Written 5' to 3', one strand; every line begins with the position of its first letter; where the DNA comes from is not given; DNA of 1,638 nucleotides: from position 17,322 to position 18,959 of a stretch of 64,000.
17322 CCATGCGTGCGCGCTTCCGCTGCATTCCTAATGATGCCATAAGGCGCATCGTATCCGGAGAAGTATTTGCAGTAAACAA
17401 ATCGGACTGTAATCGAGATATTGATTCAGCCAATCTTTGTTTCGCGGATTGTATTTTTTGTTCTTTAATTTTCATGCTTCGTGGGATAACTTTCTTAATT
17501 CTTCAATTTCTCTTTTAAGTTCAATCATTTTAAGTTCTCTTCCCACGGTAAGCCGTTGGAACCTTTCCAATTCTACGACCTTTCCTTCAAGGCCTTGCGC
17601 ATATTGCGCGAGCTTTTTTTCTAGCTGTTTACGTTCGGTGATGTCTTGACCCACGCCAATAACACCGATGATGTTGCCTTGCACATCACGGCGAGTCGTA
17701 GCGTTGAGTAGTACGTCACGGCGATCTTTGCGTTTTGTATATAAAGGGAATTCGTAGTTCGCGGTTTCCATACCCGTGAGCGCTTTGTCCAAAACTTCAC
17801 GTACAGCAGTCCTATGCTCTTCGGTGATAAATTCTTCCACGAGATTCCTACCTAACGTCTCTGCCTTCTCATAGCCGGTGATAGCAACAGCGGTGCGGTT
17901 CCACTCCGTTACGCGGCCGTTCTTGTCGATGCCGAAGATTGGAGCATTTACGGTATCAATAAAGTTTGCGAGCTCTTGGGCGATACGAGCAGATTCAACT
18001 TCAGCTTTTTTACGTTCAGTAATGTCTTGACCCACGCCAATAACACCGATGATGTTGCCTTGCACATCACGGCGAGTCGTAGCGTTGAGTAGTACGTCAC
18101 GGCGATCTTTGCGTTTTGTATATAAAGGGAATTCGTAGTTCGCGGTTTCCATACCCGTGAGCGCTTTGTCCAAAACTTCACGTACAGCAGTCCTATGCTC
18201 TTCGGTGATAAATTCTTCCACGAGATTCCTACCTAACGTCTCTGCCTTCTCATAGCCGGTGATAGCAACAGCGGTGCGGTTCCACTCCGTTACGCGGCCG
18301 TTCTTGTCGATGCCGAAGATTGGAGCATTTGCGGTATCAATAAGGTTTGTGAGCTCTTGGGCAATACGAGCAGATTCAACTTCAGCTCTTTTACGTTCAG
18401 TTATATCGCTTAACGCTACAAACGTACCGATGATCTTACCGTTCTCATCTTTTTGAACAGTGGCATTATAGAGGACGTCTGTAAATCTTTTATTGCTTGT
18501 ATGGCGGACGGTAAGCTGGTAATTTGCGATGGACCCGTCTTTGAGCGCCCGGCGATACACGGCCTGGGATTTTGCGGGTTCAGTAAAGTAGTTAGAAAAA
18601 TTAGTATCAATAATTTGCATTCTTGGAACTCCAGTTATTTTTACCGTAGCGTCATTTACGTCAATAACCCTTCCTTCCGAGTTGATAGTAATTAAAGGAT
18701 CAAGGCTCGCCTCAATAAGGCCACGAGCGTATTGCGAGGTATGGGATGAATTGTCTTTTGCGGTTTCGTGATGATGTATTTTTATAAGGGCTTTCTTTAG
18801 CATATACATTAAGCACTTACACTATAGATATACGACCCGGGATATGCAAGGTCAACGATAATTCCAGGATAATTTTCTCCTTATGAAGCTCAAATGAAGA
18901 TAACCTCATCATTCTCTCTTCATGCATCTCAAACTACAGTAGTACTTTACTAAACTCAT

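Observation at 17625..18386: Near-identical 381-bp tandem duplication creating a PAS-PAS repeat inside a sensor protein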

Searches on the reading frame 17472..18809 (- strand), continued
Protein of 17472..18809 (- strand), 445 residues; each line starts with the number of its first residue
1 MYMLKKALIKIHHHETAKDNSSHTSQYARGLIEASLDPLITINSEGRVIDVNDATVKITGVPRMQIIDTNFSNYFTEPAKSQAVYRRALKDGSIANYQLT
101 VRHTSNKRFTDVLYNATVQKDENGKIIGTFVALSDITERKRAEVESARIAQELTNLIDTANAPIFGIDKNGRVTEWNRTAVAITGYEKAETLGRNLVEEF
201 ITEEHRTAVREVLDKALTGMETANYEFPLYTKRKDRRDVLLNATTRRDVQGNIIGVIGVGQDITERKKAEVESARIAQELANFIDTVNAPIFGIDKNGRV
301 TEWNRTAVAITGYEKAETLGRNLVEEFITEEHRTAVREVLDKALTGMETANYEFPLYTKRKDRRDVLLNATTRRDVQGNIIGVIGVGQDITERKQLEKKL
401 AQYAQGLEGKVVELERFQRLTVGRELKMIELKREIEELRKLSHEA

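Call 32: find_encoding_contigs(protein=P0121, flank=3000, max_places=10)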
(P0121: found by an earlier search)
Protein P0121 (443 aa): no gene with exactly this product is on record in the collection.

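Call 47: find_encoding_contigs(protein=P0035, flank=1500, max_places=3)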
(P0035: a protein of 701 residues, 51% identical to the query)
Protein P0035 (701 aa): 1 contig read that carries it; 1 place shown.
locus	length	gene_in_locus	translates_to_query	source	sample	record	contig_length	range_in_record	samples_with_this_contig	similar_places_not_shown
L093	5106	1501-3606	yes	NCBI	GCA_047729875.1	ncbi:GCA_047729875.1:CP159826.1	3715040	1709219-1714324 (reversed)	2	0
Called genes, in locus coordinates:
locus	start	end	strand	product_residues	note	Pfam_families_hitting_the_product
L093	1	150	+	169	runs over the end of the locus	PF13412:HTH_24 (faint), PF22381:Staph_reg_Sar_Rot, PF01047:MarR, PF12802:MarR_2, PF13463:HTH_27 (weak)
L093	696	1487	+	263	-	-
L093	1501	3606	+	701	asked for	PF00989:PAS, PF08448:PAS_4, PF13426:PAS_9, PF00989:PAS, PF08448:PAS_4, PF13426:PAS_9, PF00989:PAS, PF08448:PAS_4, +8 more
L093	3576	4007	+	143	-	PF00072:Response_reg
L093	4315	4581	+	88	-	-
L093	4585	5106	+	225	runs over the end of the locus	-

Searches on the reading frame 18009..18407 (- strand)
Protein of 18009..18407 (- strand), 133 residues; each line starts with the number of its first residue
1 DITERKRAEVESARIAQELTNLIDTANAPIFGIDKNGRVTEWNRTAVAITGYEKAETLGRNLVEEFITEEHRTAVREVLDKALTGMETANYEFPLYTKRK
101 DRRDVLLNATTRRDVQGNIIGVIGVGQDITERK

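Call 44: search_solved_structures(query=window:18009-18407:-, max_evalue=0.001, show_alignments=2)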
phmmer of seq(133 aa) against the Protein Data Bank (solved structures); distinct sequences matched with E-value up to 0.001: 19.
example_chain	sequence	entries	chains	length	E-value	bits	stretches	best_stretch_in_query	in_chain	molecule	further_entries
9iuz_B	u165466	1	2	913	3.1e-28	101.5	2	12-133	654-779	Phytochrome B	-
9irk_C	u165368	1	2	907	3.1e-28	101.5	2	12-133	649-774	Phytochrome B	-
7rzw_A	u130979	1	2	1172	3.5e-28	101.3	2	12-133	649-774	Phytochrome B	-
8yb4_B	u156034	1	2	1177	3.5e-28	101.3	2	12-133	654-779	phytochrome B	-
9itf_C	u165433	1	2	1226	4e-28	101.1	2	12-133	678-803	Phytochrome B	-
9jlb_A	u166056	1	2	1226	4e-28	101.1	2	12-133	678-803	Phytochrome B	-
8isj_A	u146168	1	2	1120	1.4e-19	73.5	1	14-133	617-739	Phytochrome A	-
8iff_A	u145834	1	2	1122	1.4e-19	73.5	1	14-133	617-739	Phytochrome A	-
8f5z_B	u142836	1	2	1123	1.4e-19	73.5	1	14-133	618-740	Phytochrome A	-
8isi_A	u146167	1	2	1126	1.5e-19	73.5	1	14-133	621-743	Phytochrome A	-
8isk_A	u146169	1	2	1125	6.8e-18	68.1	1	13-132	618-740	Phytochrome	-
5iu1_A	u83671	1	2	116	9.8e-06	28.9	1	27-81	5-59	CTR1-like protein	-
3a0r_A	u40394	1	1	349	1.6e-05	28.2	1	21-69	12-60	Sensor protein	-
6ph3_A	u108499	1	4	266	0.00021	24.6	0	4-133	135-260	Blue-light-activated histidine kinase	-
6pps_A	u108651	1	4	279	0.00024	24.4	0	4-133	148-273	Blue-light-activated histidine kinase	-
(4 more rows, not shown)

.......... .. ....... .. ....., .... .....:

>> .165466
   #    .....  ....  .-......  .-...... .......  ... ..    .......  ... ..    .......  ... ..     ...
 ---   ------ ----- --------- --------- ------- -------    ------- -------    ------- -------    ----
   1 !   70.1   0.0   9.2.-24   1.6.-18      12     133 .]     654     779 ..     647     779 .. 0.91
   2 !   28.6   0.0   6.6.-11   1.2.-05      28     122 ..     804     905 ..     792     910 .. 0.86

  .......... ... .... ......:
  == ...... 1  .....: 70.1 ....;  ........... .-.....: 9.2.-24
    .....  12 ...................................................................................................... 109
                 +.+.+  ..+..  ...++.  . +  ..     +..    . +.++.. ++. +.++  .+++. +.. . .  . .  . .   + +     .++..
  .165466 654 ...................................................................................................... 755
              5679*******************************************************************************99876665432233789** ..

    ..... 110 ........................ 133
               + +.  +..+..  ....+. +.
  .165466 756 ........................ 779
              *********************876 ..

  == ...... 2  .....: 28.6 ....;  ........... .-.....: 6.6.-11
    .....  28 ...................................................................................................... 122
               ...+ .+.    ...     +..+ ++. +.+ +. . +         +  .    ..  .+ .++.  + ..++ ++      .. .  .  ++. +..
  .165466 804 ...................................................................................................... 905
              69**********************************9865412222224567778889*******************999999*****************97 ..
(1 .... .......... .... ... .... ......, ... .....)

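Call 63: predict_structure(alignment_id=A1)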
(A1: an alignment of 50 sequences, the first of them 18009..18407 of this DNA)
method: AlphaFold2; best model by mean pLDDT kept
length: 133 residues; sequences in the alignment: 50
mean_pLDDT: 87.4   pTM: 0.76
mean pLDDT of the five models: 87.4, 81.2, 78.9, 78.8, 78.4
residues with pLDDT >= 90: 81; 70-90: 42; 50-70: 10; < 50: 0
segments of 3 or more residues with pLDDT < 50: none
pLDDT, mean of each block of 10 residues (from residue 1): 70 70 78 96 92 96 94 94 87 92 91 90 90 76
secondary structure, 60 per line:
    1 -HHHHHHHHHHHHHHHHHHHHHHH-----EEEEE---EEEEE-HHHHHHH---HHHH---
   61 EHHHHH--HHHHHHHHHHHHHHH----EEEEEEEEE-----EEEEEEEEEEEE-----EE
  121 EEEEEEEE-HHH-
elements in order: H2-24 E30-34 E38-42 H44-50 H54-57 H62-66 H69-83 E88-96 E102-113 E119-128

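Call 65: fold_search(model_id=the predicted structure, library=pdb)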
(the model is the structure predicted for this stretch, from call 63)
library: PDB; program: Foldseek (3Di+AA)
matches with E <= 10: 1318; with E <= 0.001: 608
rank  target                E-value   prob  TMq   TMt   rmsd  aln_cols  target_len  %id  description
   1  8isk_A                4.6e-09  1.00  0.70  0.12   1.6       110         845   22  Pr conformer of Zea mays phytochrome A1 - ZmphyA1-Pr (released 2023-08-09)
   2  8isk_B                1.6e-08  1.00  0.70  0.12   1.7       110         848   22  Pr conformer of Zea mays phytochrome A1 - ZmphyA1-Pr (released 2023-08-09)
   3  7rzw_B                3.5e-08  1.00  0.71  0.11   1.8       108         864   28  CryoEM structure of Arabidopsis thaliana phytochrome B (released 2022-04-13)
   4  3lyx_A                4.0e-08  1.00  0.78  0.87   2.1       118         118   18  Crystal structure of the PAS domain of the protein CPS_1291 from Colwellia psychrerythraea. Northeast Structural Genom (released 2010-04-07)
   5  5iu1_A                4.7e-08  1.00  0.72  0.90   1.2       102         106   22  N-terminal PAS domain homodimer of PpANR MAP3K from Physcomitrella patens. (released 2016-06-01)
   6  8isj_A                5.6e-08  1.00  0.70  0.11   1.8       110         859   26  Pr conformer of Arabidopsis thaliana phytochrome A - AtphyA-Pr (released 2023-08-09)
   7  6hmj_A                6.3e-08  1.00  0.74  0.29   3.1       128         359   23  Structure of an RNA-binding Light-Oxygen-Voltage Receptor (released 2019-08-28)
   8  8js6_C                6.7e-08  1.00  0.78  0.44   3.8       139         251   19  Dimeric PAS domains of oxygen sensor FixL in complex with cyanide-bound ferric heme (released 2024-06-26)
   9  10jx_B                7.1e-08  1.00  0.64  0.60  10.2       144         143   20  Crystal structure of heme binding PAS domain from one component transcription factor, FG214 (released 2026-03-25)
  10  8f5z_A                7.5e-08  1.00  0.69  0.11   1.7       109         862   26  Composite map of CryoEM structure of Arabidopsis thaliana phytochrome A (released 2023-06-28)
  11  8f5z_B                7.5e-08  1.00  0.70  0.11   1.7       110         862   26  Composite map of CryoEM structure of Arabidopsis thaliana phytochrome A (released 2023-06-28)
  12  3k3c_A                7.5e-08  1.00  0.71  0.63   2.7       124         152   21  The N-terminal PAS domain crystal structure of Rv1364c from Mycobacterium tuberculosis at 1.62 (released 2010-09-29)
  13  3k3c_C                7.5e-08  1.00  0.68  0.61   3.0       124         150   19  The N-terminal PAS domain crystal structure of Rv1364c from Mycobacterium tuberculosis at 1.62 (released 2010-09-29)
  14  3lyx_B                7.9e-08  1.00  0.79  0.86   2.2       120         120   17  Crystal structure of the PAS domain of the protein CPS_1291 from Colwellia psychrerythraea. Northeast Structural Genom (released 2010-04-07)
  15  6ph2_D                9.5e-08  1.00  0.71  0.76   2.3       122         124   16  Complete LOV domain from the LOV-HK sensory protein from Brucella abortus (mutant C69S, construct 15-155) (released 2020-12-30)
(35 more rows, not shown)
